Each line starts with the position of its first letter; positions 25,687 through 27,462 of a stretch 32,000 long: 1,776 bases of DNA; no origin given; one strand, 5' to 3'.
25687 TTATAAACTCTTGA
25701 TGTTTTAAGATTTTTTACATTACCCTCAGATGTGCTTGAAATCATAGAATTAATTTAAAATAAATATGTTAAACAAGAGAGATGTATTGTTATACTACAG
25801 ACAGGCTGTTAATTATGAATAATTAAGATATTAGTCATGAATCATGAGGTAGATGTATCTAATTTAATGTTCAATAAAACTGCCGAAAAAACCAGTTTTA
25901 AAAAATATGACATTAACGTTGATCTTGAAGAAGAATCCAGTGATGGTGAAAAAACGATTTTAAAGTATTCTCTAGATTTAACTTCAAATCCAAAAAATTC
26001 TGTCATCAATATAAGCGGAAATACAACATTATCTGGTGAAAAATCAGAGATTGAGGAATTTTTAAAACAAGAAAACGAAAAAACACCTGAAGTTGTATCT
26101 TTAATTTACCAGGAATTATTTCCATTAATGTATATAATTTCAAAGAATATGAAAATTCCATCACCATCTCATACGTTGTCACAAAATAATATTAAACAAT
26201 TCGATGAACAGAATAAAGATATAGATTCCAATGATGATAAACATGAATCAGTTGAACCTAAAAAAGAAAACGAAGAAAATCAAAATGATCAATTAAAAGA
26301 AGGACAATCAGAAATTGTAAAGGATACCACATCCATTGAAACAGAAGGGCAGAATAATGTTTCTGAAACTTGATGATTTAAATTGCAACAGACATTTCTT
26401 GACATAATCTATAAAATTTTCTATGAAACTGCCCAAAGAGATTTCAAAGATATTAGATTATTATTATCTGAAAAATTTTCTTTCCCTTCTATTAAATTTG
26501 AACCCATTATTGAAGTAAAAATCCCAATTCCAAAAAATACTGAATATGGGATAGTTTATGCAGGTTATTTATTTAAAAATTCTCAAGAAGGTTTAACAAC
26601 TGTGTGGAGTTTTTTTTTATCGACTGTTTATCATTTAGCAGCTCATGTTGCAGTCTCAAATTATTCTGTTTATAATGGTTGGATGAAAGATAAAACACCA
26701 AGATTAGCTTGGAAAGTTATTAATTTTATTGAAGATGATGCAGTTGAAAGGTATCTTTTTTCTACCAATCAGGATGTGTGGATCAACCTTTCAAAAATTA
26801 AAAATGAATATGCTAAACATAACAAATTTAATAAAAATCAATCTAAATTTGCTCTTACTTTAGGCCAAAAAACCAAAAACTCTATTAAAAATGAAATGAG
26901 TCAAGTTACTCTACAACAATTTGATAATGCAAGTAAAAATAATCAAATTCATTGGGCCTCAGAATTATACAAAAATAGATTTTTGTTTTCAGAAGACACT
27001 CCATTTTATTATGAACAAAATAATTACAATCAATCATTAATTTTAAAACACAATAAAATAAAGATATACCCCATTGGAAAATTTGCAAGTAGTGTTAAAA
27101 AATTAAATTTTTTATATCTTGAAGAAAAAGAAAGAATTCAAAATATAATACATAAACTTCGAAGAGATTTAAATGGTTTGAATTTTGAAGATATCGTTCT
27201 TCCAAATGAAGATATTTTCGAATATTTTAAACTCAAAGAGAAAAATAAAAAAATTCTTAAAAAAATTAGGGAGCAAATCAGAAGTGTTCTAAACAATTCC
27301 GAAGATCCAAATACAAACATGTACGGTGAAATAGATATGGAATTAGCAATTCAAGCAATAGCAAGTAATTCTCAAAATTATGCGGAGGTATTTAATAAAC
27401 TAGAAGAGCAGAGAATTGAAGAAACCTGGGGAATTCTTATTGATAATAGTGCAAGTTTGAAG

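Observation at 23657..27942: MoxR-class AAA+ / VWA-MIDAS pair with a membrane partner and an acidic protein at the hinge of the filament locus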

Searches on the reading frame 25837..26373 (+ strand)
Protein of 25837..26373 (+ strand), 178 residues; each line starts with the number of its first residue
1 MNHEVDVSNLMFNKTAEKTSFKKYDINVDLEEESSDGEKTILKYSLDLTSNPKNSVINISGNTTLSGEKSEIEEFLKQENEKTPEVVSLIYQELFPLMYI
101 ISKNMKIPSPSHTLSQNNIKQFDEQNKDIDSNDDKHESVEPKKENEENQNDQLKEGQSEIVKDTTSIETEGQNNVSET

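Call 3: search_protein_families(library=pfam, proteins=[window:25837-26373:+], max_evalue=0.1)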
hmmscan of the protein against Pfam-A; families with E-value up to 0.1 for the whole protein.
window:25837-26373:+ (178 aa): 0 families

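Call 5: search_protein_families(library=ncbifam, proteins=[window:25837-26373:+], max_evalue=1)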
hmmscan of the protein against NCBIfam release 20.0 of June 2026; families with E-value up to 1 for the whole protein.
window:25837-26373:+ (178 aa): 0 families

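Call 45: find_homologous_proteins(query=window:25837-26373:+, max_evalue=0.001)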
Query window:25837-26373:+ (178 aa): 243 proteins with E <= 0.001 among 287 candidates; the best 120 are listed.
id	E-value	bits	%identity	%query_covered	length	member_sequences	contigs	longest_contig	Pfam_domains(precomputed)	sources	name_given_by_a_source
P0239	5.3e-107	373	90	100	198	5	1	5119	-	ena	-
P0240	5.5e-69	249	81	89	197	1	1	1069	-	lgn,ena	-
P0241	1.2e-68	248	81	88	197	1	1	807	-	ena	-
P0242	5.8e-68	246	80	88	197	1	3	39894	-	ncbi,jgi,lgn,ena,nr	ncbi:MAG: hypothetical protein OEL77_06800 [Nitrosopumilus sp.]|nr:hypothetical protein [Nitrosopumi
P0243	1.0e-64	235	81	80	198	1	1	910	-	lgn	-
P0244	1.6e-64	235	81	80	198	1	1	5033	-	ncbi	ncbi:MAG: hypothetical protein ACE5DL_05640 [Nitrosopumilaceae archaeon]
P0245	3.1e-62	227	68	98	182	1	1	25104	-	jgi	-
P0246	1.4e-61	225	69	100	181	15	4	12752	-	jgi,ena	jgi:hypothetical protein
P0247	2.3e-61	224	89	70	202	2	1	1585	-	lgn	-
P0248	2.6e-61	224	70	100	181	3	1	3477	-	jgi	jgi:hypothetical protein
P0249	3.4e-61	224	69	100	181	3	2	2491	-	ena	-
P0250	6.0e-61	223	77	79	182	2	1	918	-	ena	-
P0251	2.2e-60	221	83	72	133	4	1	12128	-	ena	-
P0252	6.5e-60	220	68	100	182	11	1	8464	-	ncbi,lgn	-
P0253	7.1e-60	220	69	100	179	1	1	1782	-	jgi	jgi:hypothetical protein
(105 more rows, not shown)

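Call 57: predict_structure(alignment_id=A3)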
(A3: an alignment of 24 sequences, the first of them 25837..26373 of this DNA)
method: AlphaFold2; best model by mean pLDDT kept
length: 178 residues; sequences in the alignment: 24
mean_pLDDT: 61.3   pTM: 0.49
mean pLDDT of the five models: 61.3, 61.3, 46.5, 46.3, 45.1
residues with pLDDT >= 90: 1; 70-90: 87; 50-70: 23; < 50: 67
segments of 3 or more residues with pLDDT < 50: 112-178
pLDDT, mean of each block of 10 residues (from residue 1): 76 72 79 87 86 75 86 76 78 84 73 40 32 30 31 31 31 33
secondary structure, 60 per line:
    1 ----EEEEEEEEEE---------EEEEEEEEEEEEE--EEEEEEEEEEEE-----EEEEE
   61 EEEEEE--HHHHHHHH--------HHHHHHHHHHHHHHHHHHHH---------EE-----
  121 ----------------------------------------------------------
elements in order: E5-14 E24-36 E39-50 E56-66 H69-76 H85-104

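Call 59: fold_search(model_id=the predicted structure, library=pdb)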
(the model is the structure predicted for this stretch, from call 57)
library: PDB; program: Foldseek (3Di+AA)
matches with E <= 10: 828; with E <= 0.001: 0
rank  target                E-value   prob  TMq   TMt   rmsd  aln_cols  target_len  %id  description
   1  5mtw_A                1.6e-03  1.00  0.35  0.43   8.2       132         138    9  Mycobacterium tuberculosis Rv1957 SecB-like chaperone in complex with a ChAD peptide from Rv1956 HigA1 antitoxin (released 2018-10-24)
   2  2o2a_B                2.2e-03  1.00  0.36  0.48   5.2       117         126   14  The crystal structure of a protein of unknown function from Streptococcus agalactiae (released 2006-12-26)
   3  2o2a_D                3.0e-03  1.00  0.34  0.46   6.2       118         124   14  The crystal structure of a protein of unknown function from Streptococcus agalactiae (released 2006-12-26)
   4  1fx3_D                3.1e-03  1.00  0.38  0.46   5.0       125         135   11  CRYSTAL STRUCTURE OF H. INFLUENZAE SECB (released 2000-12-06)
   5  1fx3_C                3.3e-03  1.00  0.35  0.40   5.6       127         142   15  CRYSTAL STRUCTURE OF H. INFLUENZAE SECB (released 2000-12-06)
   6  1fx3_A                3.5e-03  0.99  0.33  0.39   6.4       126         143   13  CRYSTAL STRUCTURE OF H. INFLUENZAE SECB (released 2000-12-06)
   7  5mtw_C                4.9e-03  0.82  0.23  0.28   9.7       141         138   11  Mycobacterium tuberculosis Rv1957 SecB-like chaperone in complex with a ChAD peptide from Rv1956 HigA1 antitoxin (released 2018-10-24)
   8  2o2a_A                5.2e-03  1.00  0.33  0.45   5.5       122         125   16  The crystal structure of a protein of unknown function from Streptococcus agalactiae (released 2006-12-26)
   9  1ozb_B                5.2e-03  0.99  0.34  0.40   5.9       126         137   16  Crystal Structure of SecB complexed with SecA C-terminus (released 2003-10-14)
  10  5mtw_D                5.2e-03  0.99  0.33  0.40   7.5       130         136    9  Mycobacterium tuberculosis Rv1957 SecB-like chaperone in complex with a ChAD peptide from Rv1956 HigA1 antitoxin (released 2018-10-24)
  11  5mtw_B                5.8e-03  1.00  0.37  0.46   7.9       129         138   10  Mycobacterium tuberculosis Rv1957 SecB-like chaperone in complex with a ChAD peptide from Rv1956 HigA1 antitoxin (released 2018-10-24)
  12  1ozb_F                1.1e-02  0.98  0.35  0.40   5.8       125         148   14  Crystal Structure of SecB complexed with SecA C-terminus (released 2003-10-14)
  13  1ozb_G                1.1e-02  0.97  0.32  0.36   6.5       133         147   14  Crystal Structure of SecB complexed with SecA C-terminus (released 2003-10-14)
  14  1ozb_C                1.5e-02  0.97  0.33  0.40   5.9       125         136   15  Crystal Structure of SecB complexed with SecA C-terminus (released 2003-10-14)
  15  1ozb_A                1.9e-02  0.99  0.38  0.44   5.0       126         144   11  Crystal Structure of SecB complexed with SecA C-terminus (released 2003-10-14)
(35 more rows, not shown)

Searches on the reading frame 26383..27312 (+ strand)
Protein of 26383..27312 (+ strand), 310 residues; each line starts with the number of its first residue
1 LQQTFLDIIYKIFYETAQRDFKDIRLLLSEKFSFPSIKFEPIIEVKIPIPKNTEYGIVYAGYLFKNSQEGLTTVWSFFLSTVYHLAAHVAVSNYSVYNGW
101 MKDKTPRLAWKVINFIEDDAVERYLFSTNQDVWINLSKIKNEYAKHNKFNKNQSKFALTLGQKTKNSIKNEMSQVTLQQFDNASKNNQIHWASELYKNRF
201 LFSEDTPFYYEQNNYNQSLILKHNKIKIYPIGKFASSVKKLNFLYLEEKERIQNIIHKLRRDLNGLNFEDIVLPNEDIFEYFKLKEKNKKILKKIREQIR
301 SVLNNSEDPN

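Call 56: search_protein_representatives(protein=window:26383-27312:+)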
Query: 310 residues. Proteins with E-value up to 0.001 (for the whole library): 77; up to 1e-10: 44; up to 1e-30: 11. The best 77 are listed.
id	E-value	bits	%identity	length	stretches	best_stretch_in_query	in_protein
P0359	2.6e-107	375.0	76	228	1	1-228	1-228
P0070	1.9e-76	273.7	48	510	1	2-310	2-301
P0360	1.8e-53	198.3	74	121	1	1-120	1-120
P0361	1.1e-41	159.6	32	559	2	1-269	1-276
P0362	3.5e-41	157.9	32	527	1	4-309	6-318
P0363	3.9e-40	154.5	32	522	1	1-307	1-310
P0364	5.3e-40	154.1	30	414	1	2-309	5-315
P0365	2.2e-37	145.5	42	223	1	1-202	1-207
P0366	2.3e-37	145.4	33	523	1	4-310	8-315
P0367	9.7e-34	133.5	33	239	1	4-235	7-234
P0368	5.8e-32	127.7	56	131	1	74-189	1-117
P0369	5.8e-30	121.1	32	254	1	1-252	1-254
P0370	1.1e-29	120.2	35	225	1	4-204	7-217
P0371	1.0e-28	117.0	33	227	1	5-214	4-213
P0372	2.3e-28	115.9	28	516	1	3-309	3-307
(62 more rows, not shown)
